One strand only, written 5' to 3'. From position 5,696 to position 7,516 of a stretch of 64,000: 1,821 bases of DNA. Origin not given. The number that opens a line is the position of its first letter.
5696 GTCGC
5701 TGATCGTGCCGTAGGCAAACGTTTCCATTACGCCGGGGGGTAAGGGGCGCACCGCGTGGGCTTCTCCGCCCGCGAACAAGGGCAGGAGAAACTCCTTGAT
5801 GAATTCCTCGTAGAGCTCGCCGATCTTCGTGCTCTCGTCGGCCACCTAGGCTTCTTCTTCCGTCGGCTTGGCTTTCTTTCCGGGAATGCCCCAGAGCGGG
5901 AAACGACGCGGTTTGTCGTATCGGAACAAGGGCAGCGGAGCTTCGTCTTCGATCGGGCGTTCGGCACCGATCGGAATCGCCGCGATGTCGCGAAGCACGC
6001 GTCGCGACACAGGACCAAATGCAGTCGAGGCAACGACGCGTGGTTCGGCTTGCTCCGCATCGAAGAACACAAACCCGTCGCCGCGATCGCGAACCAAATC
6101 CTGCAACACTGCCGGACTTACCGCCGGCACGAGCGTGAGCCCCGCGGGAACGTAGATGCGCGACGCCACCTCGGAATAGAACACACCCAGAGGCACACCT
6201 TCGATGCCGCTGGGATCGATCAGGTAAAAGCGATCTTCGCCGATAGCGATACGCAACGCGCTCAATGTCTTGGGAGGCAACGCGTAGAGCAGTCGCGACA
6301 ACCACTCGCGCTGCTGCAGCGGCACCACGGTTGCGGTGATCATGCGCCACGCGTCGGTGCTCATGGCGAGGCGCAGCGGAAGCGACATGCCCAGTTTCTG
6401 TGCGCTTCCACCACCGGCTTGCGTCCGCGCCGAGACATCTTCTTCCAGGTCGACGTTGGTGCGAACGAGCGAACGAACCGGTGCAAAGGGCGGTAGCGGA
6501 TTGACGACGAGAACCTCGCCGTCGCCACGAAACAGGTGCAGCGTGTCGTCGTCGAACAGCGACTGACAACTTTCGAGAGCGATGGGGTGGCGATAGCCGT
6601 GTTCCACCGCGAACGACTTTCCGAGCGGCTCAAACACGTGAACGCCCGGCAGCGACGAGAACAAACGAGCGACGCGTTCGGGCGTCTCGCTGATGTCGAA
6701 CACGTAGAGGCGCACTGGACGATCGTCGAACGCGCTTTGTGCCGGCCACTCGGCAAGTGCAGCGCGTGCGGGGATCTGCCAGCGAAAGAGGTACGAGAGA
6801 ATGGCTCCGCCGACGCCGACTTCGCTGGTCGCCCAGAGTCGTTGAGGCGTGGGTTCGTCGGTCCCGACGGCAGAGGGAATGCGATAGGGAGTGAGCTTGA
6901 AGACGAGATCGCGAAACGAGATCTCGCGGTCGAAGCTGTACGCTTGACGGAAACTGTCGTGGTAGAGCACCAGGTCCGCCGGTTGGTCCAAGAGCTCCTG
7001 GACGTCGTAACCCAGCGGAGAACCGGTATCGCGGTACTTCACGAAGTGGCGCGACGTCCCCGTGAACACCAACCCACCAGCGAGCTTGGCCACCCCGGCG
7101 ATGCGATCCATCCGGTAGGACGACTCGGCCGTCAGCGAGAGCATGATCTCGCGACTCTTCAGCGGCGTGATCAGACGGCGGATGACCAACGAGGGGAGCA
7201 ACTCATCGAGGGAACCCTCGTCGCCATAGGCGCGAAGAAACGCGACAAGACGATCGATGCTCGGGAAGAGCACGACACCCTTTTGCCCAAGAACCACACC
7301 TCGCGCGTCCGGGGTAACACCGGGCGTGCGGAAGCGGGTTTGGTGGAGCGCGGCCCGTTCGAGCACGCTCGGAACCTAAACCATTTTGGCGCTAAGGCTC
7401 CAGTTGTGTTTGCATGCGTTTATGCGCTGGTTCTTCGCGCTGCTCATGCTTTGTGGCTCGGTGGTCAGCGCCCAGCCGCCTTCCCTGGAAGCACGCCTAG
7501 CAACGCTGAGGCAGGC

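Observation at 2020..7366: Four-gene operon built around a RavA/MoxR-class AAA+ ATPase with three unrecognisable partners and no ViaA-type VWA protein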

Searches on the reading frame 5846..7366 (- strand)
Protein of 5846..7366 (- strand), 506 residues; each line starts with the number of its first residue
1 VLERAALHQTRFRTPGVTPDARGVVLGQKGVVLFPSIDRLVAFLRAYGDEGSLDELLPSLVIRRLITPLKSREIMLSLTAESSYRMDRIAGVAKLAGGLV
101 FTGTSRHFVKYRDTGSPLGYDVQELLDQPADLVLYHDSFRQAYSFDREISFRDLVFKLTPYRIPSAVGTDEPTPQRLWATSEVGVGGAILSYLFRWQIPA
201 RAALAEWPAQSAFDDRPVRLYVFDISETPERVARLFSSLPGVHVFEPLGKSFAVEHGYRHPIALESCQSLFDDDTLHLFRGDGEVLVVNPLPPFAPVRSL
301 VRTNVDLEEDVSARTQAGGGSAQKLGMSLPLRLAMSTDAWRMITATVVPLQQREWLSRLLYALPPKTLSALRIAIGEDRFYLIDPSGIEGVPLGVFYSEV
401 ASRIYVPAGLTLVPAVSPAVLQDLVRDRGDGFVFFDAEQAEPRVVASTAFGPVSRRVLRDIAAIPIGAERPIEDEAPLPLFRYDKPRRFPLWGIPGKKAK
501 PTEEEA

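Call 3: search_protein_families(library=pfam, proteins=[window:5846-7366:-], max_evalue=0.1)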
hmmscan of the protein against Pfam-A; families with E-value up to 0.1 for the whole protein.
window:5846-7366:- (506 aa): 1 family
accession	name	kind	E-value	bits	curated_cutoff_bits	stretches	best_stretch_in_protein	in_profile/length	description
PF20005.5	fvmX7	-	0.00021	20.9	24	1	254-437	194-381/421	FtsH ternary system domain X7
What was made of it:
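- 5846..7366 (-): g1: 506-aa alpha+beta protein, first gene of the conserved module. It is related to the unknown-function domains bpX2 and fvmX7, is not a VWA, and carries three near-invariant segments that are predicted disordered. Pfam fvmX7 at 20.9 bits, below the cutoff of 24 (call 3).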

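Call 4: search_protein_families(library=ncbifam, proteins=[window:5846-7366:-], max_evalue=0.1)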
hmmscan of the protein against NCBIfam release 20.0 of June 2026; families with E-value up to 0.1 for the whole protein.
window:5846-7366:- (506 aa): 0 families

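Call 5: search_protein_families(library=padloc, proteins=[window:5846-7366:-], max_evalue=0.1)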
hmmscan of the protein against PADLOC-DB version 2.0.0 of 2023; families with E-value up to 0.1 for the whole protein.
window:5846-7366:- (506 aa): 0 families

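Call 14: find_homologous_proteins(query=window:5846-7366:-)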
Query window:5846-7366:- (506 aa): 429 proteins with E <= 0.001 among 8000 candidates; the best 120 are listed.
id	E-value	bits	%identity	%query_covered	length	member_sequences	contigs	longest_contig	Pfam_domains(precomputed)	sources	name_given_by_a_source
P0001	0.0e+0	1091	96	100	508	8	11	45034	-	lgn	-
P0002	5.9e-283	957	83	100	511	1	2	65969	PF20005.6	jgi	-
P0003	4.2e-273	925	80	100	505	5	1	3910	-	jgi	jgi:hypothetical protein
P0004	3.7e-266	902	80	98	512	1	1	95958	-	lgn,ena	-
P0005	3.4e-265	899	79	99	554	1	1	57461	-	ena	-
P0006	2.5e-260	883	79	98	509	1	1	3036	-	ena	-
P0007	7.8e-260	881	77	99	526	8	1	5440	-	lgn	-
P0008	9.0e-260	881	77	100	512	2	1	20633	-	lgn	-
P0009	7.4e-258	875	77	98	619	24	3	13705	-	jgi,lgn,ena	-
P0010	2.8e-255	866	76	99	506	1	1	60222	-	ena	-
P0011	1.9e-254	863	77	100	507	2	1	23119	-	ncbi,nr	ncbi:MAG: hypothetical protein KF901_24710 [Myxococcales bacterium]|nr:hypothetical protein [Myxococ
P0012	8.4e-254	861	77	100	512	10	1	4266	-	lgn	-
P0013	1.9e-253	860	77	99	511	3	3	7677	-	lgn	-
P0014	5.8e-252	855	77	99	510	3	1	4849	-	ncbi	-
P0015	2.9e-251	853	76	98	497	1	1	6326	-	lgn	-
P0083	1.7e-207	709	63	100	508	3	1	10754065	-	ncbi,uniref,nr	ncbi:hypothetical protein [Sandaracinus amylolyticus]|uniref:hypothetical protein n=1 Tax=Sandaracin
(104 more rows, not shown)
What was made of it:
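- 5846..7366 (-): At least 429 homologs, those with a source name all Myxococcota or 'Deltaproteobacteria' MAGs (call 14).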

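Call 18: find_encoding_contigs(protein=P0083, flank=10000, max_places=2)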
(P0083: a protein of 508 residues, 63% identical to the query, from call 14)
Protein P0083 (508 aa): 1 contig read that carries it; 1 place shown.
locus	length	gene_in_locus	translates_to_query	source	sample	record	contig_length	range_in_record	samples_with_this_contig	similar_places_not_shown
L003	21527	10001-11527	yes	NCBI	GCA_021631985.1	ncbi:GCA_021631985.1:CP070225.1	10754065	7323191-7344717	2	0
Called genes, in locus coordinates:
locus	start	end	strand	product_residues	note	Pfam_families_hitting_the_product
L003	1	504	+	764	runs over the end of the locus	PF13620:CarboxypepD_reg (weak), PF13715:CarbopepD_reg_2 (faint), PF13620:CarboxypepD_reg, PF00691:OmpA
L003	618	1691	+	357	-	PF00291:PALP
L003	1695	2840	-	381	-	PF13964:Beta-prop_Calicin (faint), PF24681:Kelch_KLHDC2_KLHL20_DRC7 (weak), PF24996:NANM (faint), PF13415:Beta-prop_FBX42 (weak), PF01344:Kelch_1 (faint)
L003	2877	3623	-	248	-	PF07883:Cupin_2 (weak), PF00165:HTH_AraC (weak), PF12833:HTH_18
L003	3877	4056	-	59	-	-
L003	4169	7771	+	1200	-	PF13360:PQQ_2, PF13570:Beta-prop_ACSF4, PF13360:PQQ_2, PF08487:VIT, PF13757:VIT_2, PF00092:VWA, PF13519:VWA_2, PF13768:VWA_3, +2 more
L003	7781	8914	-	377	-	-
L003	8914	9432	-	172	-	-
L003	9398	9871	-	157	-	PF05099:TerB (faint)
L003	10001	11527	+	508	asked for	-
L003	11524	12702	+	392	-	-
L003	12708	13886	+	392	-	PF20030:bpMoxR, PF01078:Mg_chelatase (faint), PF00004:AAA (weak), PF07726:AAA_3 (weak), PF07728:AAA_5, PF17868:AAA_lid_8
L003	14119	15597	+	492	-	PF19997:ivWA (weak)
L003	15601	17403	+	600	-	PF13646:HEAT_2 (weak)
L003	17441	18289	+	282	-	PF13620:CarboxypepD_reg (weak), PF05359:DUF748 (faint), PF00691:OmpA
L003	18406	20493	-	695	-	PF08239:SH3_3 (weak)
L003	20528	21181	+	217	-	-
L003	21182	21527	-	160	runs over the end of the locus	-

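Call 20: search_protein_families(library=pfam, proteins=[L003:14119-15597:+, L003:15601-17403:+, L003:10001-11527:+, L003:11524-12702:+, L003:7781-8914:-, L003:8914-9432:-, L003:9398-9871:-], max_evalue=0.1)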
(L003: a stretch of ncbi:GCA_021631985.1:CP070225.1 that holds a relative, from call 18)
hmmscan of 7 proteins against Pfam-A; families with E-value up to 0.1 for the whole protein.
L003:14119-15597:+ (492 aa): 1 family
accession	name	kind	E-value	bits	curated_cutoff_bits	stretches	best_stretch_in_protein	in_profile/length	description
PF19997.5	ivWA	-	9.4e-06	25.4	35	1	224-269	2-56/253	vWA domain found in the FtsH ternary systems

L003:15601-17403:+ (600 aa): 4 families
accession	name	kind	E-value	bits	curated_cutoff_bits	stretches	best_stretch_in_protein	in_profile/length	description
PF13646.12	HEAT_2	-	9.1e-09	35.9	27.7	2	482-554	4-76/88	HEAT repeats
PF02985.28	HEAT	-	8.9e-05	22.8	23.5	0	449-473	3-27/31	HEAT repeat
PF13513.12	HEAT_EZ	-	0.0053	17.7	27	0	444-473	26-55/55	HEAT-like repeat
PF14561.12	TPR_20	-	0.018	15.8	25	0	519-565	18-65/90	Tetratricopeptide repeat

L003:10001-11527:+ (508 aa): 2 families
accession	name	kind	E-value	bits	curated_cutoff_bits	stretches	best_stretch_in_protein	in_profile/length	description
PF19918.4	bpX2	-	0.0048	17.1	23.6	1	361-459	131-226/227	MoxR-vWA-beta-propeller ternary system domain bpX2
PF22588.2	dCache_1_like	-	0.01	16.4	27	1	270-319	12-61/89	Histidine kinase sensor domain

L003:11524-12702:+ (392 aa): 0 families

L003:7781-8914:- (377 aa): 0 families

L003:8914-9432:- (172 aa): 1 family
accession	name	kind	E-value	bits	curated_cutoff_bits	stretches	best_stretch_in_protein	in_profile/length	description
PF08194.17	DIM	-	0.086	13.5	20.8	0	15-37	9-31/36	DIM protein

L003:9398-9871:- (157 aa): 2 families
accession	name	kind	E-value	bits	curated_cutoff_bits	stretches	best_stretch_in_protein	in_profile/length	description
PF05099.18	TerB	-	3.6e-06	27.7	24.4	2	10-46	72-108/118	Tellurite resistance protein TerB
PF04391.17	DUF533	-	0.0092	16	29.6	1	12-117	70-172/178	Protein of unknown function (DUF533)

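Call 24: find_related_loci(query=A1, collection=genome_contigs, flank=10000)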
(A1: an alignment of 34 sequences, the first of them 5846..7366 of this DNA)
Query A1 (506 aa) in genome_contigs; peptide patterns used: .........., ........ (x = any residue, [..] = any of these).
77 stretches matched a pattern; 59 encode a relative of the query (tblastn E <= 1e-3); 59 distinct loci.
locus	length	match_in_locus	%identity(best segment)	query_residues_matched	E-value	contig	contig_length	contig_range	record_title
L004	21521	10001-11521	82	1-506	0e+0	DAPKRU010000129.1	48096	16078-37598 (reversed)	MAG TPA_asm: Polyangiaceae bacterium LLY-WYZ-15_(1-7) isolate LLY-WYZ-15_3 k141_1437359, whole genome shotgun sequence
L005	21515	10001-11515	80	1-505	0e+0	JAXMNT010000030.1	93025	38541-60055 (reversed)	MAG: Deltaproteobacteria bacterium isolate EC_MBin.16 ECX_331CoAssmbCtg, whole genome shotgun sequence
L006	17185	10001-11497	77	1-496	0e+0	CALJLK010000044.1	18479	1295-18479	MAG TPA_asm: uncultured Sandaracinus sp. isolate SRR1506987_bin.180_CONCOCT_v1.1_MAG genome assembly, contig: ERZ761602.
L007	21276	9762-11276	77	1-504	0e+0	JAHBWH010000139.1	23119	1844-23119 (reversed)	MAG: Myxococcales bacterium isolate ACE_MYX12 MYX12_139, whole genome shotgun sequence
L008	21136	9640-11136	77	1-496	0e+0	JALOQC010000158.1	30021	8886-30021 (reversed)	MAG: Myxococcota bacterium isolate Prado145 scaffold_8276, whole genome shotgun sequence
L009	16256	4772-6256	77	2-500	0e+0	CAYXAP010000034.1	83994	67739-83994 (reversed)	MAG TPA_asm: uncultured Sandaracinus sp. isolate SRP321284_co1_170 genome assembly, contig: NODE_303_length_83994_cov_18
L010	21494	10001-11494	77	2-503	0e+0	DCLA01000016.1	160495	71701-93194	MAG TPA_asm: Myxococcales bacterium UBA1660 UBA1660_contig_1524, whole genome shotgun sequence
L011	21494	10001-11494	76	2-503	0e+0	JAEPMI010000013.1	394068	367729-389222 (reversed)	MAG: Deltaproteobacteria bacterium isolate HCUG1432-5 NODE_13_length_394068_cov_33.120262, whole genome shotgun sequence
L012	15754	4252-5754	75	1-506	0e+0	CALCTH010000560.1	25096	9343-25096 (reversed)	MAG TPA_asm: uncultured Myxococcales bacterium isolate SRR3401483_bin.95_CONCOCT_v1.1_MAG genome assembly, contig: ERZ17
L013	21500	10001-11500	72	1-505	0e+0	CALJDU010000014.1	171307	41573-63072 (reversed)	MAG: uncultured bacterium isolate R4_Bin_MAXBIN__061_1 genome assembly, contig: c_000000957248, whole genome shotgun seq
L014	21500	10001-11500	72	1-505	0e+0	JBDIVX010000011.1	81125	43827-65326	MAG: Polyangiales bacterium isolate Bin_29 NODE_189_length_81125_cov_7.539174, whole genome shotgun sequence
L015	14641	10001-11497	70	1-505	0e+0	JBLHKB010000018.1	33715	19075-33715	MAG: Polyangiales bacterium isolate 3300054698_34 Ga0535670_0001500, whole genome shotgun sequence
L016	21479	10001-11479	72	1-498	0e+0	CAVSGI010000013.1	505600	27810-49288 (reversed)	MAG: uncultured delta proteobacterium isolate MFD05684.bin.2.251 genome assembly, contig: contig_51060, whole genome sho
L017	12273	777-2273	70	1-505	0e+0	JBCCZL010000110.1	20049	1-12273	MAG: Myxococcota bacterium isolate P01_F01_bin.34 k141_2005034_length_20049_cov_18.0000, whole genome shotgun sequence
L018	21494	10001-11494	70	1-505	0e+0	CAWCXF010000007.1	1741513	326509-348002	MAG: uncultured Alphaproteobacteria bacterium isolate MFD03250.bin.1.121 genome assembly, contig: contig_3743, whole gen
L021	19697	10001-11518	68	1-506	0e+0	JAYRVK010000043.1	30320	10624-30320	MAG: Sandaracinaceae bacterium isolate NJ_NJASGE3bin.19 k141_43336, whole genome shotgun sequence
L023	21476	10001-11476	68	1-497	0e+0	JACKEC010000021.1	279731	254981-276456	MAG: Sandaracinaceae bacterium isolate HK-STAS-MYXO-23 HK-STAS-MYXO-23_21, whole genome shotgun sequence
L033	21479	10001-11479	58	1-498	0e+0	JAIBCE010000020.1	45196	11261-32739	MAG: Sandaracinaceae bacterium isolate SSF7 NODE_14685_length_45196_cov_9.935898, whole genome shotgun sequence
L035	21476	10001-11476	59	1-497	0e+0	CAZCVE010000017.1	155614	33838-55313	MAG TPA_asm: uncultured Sandaracinaceae bacterium isolate SRP302895_co1_485 genome assembly, contig: NODE_206_length_155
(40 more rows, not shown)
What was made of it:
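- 59 species-level loci were recovered (call 24).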

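Call 30: search_protein_families(library=pfam, alignment_id=A1, max_evalue=0.01)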
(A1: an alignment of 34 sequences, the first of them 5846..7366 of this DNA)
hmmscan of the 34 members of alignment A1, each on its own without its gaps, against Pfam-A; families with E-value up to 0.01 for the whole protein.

A. member 1, window:5846-7366:- (506 aa): 1 family
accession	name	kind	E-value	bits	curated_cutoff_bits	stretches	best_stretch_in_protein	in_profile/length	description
PF20005.5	fvmX7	-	0.00021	20.9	24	1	254-437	194-381/421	FtsH ternary system domain X7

B. families by the number of members that match (of 34 scanned): 3 families
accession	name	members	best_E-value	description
PF19918.4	bpX2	12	6.5e-05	MoxR-vWA-beta-propeller ternary system domain bpX2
PF20005.5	fvmX7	8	2.8e-09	FtsH ternary system domain X7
PF22588.2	dCache_1_like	6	0.00077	Histidine kinase sensor domain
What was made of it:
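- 5846..7366 (-): Among 34 orthologs, 12 hit bpX2 and 8 hit fvmX7 (best 2.8e-9) (call 30).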

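Call 33: predict_structure(alignment_id=A1)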
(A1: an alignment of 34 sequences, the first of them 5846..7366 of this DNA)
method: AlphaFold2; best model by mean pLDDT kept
length: 506 residues; sequences in the alignment: 34
mean_pLDDT: 73.1   pTM: 0.52
mean pLDDT of the five models: 73.1, 72.7, 70.9, 68.5, 64.4
residues with pLDDT >= 90: 114; 70-90: 235; 50-70: 46; < 50: 111
segments of 3 or more residues with pLDDT < 50: 1-26, 104-122, 166-169, 303-322, 463-472, 477-506
pLDDT, mean of each block of 10 residues (from residue 1): 30 33 53 92 92 90 91 90 81 88 46 40 63 77 91 93 64 85 82 86 85 76 91 84 91 93 92 92 88 80 36 36 52 73 84 81 75 85 83 85 86 78 70 81 81 71 42 45 44 44 45
secondary structure, 60 per line:
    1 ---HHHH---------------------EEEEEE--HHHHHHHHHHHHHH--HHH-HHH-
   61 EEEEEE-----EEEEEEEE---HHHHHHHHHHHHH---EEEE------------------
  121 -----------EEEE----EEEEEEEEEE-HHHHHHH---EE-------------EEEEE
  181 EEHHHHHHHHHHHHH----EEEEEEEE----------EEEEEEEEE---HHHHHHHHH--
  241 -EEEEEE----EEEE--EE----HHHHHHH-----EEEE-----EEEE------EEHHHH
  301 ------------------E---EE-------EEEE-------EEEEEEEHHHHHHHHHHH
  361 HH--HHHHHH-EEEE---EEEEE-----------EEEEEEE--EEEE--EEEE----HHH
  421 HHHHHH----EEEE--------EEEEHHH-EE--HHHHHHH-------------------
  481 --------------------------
elements in order: H4-7 E29-34 H37-50 E61-66 E72-79 H83-95 E99-102 E132-135 E140-149 H151-157 E176-182 H183-195 E200-207 E218-226 H230-238 E242-247 E252-255 H264-270 E276-279 E285-288 H297-300 E332-335 E343-349 H350-362 H365-370 E372-375 E379-383 E395-401 E404-407 E410-413 H418-426 E431-434 E443-446 H455-461
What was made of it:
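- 5846..7366 (-): AlphaFold model pLDDT 73 with repeated beta-alpha-beta-beta units (call 33).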

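Call 67: search_protein_families(library=pfam, proteins=[L014:17853-21500:-, L009:10461-12368:+, L021:17261-17809:-, L014:3599-7309:-, L023:21119-21475:-, L033:7650-8732:+, L035:9411-9941:-, L004:14413-16005:+, L004:18392-19978:+, L013:15336-17117:+], max_evalue=0.001)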
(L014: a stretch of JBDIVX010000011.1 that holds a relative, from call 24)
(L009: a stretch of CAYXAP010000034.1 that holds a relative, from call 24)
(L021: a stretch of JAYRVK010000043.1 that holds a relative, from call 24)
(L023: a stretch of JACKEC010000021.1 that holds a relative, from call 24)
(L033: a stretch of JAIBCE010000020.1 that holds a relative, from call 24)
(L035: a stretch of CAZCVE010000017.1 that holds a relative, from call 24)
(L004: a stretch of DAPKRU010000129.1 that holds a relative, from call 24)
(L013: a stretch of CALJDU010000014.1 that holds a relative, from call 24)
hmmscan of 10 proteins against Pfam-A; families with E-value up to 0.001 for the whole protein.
L014:17853-21500:- (1215 aa): 1 family
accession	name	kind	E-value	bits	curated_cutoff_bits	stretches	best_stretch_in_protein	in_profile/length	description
PF05567.17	T4P_PilY1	-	1.1e-06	28.2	28.1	1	661-812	1-163/411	PilY1 beta-propeller domain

L009:10461-12368:+ (635 aa): 4 families
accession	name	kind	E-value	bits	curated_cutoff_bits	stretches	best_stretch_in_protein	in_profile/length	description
PF02518.31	HATPase_c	-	2.1e-22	80.1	26.4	1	374-497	2-109/111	Histidine kinase-, DNA gyrase B-, and HSP90-like ATPase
PF00072.30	Response_reg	-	1.1e-20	74.2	30.2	1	521-629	1-110/111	Response regulator receiver domain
PF00512.31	HisKA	-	5.4e-09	36.4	26.9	1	269-331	2-65/66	His Kinase A (phospho-acceptor) domain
PF08448.16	PAS_4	-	2.8e-06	28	23.1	0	33-106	15-88/110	PAS fold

L021:17261-17809:- (182 aa): 0 families

L014:3599-7309:- (1236 aa): 2 families
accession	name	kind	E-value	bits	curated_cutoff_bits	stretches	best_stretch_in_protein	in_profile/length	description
PF12969.12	DUF3857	-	4.1e-32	112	24.6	1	660-827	2-169/170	Domain of Unknown Function with PDB structure (DUF3857)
PF01841.26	Transglut_core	-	2.5e-10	41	23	1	874-957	2-82/108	Transglutaminase-like superfamily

L023:21119-21475:- (118 aa): 0 families

L033:7650-8732:+ (360 aa): 1 family
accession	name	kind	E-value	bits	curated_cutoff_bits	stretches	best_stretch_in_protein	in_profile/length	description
PF03372.29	Exo_endo_phos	-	1.5e-28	100.5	24.5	1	136-349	4-225/225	Endonuclease/Exonuclease/phosphatase family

L035:9411-9941:- (176 aa): 0 families

L004:14413-16005:+ (530 aa): 0 families

L004:18392-19978:+ (528 aa): 1 family
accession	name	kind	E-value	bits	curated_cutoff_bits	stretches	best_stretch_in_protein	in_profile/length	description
PF19997.5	ivWA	-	0.00098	18.8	35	0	275-331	2-68/253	vWA domain found in the FtsH ternary systems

L013:15336-17117:+ (593 aa): 2 families
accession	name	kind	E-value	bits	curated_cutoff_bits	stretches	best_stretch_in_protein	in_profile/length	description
PF13646.12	HEAT_2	-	3e-15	56.7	27.7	1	477-550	7-80/88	HEAT repeats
PF02985.28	HEAT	-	7.4e-08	32.4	23.5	0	511-529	10-28/31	HEAT repeat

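Call 69: search_solved_structures(query=A3, max_evalue=1)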
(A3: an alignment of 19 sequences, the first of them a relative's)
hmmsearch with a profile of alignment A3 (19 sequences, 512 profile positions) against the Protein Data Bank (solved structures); distinct sequences matched with E-value up to 1: 1.
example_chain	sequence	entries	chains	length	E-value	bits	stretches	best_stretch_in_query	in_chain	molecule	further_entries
5lm7_N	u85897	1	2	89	0.96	11.3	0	105-171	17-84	Antitermination protein N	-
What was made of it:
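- No structure was predicted for it, and its profile finds no PDB relative (call 69).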

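Call 70: search_protein_families(library=pfam, alignment_id=A3, max_evalue=0.01)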
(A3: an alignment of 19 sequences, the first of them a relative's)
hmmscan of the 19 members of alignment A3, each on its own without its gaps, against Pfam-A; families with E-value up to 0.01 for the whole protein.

A. member 1, L003:14119-15597:+ (492 aa): 1 family
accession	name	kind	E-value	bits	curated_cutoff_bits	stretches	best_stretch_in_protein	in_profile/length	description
PF19997.5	ivWA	-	9.4e-06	25.4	35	1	224-269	2-56/253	vWA domain found in the FtsH ternary systems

B. families by the number of members that match (of 19 scanned): 2 families
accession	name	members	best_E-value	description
PF19997.5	ivWA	19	1.5e-06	vWA domain found in the FtsH ternary systems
PF13519.12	VWA_2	1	0.00087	von Willebrand factor type A domain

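Call 83: search_solved_structures(query=A4, max_evalue=1)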
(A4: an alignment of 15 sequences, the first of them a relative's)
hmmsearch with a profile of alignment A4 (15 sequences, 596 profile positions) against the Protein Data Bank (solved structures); distinct sequences matched with E-value up to 1: 22.
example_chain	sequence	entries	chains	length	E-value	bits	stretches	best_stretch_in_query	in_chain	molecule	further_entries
9sah_A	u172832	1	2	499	8.3e-32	113.8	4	431-585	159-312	E4-NB2 synthetic fusion protein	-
6fsq_A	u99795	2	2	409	2.5e-25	92.4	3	429-585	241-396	alphaRep A3_bGFPD | A3_bGFPD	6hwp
6ft5_A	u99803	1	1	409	2.8e-25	92.3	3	430-585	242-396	alphaRep A3_A3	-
4zv6_A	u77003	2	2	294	1.2e-21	80.3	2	434-585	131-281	AlphaRep-7 | alpha-Rep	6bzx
6gwc_C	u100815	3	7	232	1.4e-21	80.1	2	442-585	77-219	iE5 ALPHAREP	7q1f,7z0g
4xl5_C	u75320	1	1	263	8.2e-19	70.9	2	431-585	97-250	bGFP-A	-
3ltj_A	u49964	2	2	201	4.3e-15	58.6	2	432-585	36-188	AlphaRep-4 | bA3-2: binder of A3 protein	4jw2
7p0h_A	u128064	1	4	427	3.1e-14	55.8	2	451-588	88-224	Helicobacter pylori ComF fused to an artificial alphaREP crystallization helper (named B2)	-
8aw4_A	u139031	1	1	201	8.2e-14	54.4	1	428-585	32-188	ALPHAREP bB-E3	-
3ltm_A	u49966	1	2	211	1.7e-12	50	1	430-585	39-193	Alpha-Rep4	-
6gx7_E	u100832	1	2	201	2.5e-12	49.5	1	432-585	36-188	iiiA5 ALPHAREP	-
9rhz_A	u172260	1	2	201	5.9e-12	48.3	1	426-585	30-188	ALPHAREP bE5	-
4xvp_D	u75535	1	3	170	2.6e-11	46.1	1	450-585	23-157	BGFP-C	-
5dcq_A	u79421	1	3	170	6.2e-11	44.9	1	450-585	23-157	artificial repeat proteins (alphaREP3)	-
6veh_A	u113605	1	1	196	7.3e-11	44.7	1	429-585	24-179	HEAT repeat domain-containing protein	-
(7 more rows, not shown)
